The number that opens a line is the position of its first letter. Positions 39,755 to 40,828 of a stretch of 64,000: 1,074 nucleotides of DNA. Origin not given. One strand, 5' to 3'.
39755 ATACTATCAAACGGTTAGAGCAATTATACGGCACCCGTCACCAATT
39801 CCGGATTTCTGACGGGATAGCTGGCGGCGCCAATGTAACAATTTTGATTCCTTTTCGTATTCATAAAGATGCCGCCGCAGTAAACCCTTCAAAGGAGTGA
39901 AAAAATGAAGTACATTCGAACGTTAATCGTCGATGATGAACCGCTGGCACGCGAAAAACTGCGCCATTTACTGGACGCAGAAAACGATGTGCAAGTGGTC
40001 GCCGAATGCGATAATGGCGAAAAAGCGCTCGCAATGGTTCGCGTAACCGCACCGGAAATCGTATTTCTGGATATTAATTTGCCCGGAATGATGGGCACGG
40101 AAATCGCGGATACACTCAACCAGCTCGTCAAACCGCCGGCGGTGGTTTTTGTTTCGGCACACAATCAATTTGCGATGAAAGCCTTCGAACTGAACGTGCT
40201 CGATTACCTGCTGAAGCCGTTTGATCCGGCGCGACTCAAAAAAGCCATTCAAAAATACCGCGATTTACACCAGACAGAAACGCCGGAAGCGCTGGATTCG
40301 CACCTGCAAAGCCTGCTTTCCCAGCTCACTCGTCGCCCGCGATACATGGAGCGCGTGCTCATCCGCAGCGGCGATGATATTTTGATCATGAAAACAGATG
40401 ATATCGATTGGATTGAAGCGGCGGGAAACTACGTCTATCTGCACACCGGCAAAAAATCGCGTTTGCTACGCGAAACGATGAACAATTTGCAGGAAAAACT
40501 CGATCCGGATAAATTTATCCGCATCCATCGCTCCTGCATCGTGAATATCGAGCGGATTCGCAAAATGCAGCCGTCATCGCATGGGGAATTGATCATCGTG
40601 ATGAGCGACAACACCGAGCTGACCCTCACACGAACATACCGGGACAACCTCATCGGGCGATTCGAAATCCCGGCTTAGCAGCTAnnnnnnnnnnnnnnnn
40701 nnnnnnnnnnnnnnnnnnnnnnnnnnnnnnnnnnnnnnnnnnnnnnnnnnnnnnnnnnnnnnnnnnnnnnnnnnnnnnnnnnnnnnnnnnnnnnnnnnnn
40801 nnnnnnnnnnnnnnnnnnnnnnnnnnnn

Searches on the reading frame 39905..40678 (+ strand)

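Call 3: search_protein_families(library=pfam, proteins=[window:39905-40678:+], max_evalue=0.01)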
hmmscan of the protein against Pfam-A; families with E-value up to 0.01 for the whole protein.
window:39905-40678:+ (257 aa): 2 families
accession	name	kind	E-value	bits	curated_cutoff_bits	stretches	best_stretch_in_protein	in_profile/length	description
PF04397.21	LytTR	-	3.4e-26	91.7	22.6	1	158-249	2-93/98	LytTr DNA-binding domain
PF00072.30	Response_reg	-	5.3e-26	91.4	30.2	1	7-116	2-111/111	Response regulator receiver domain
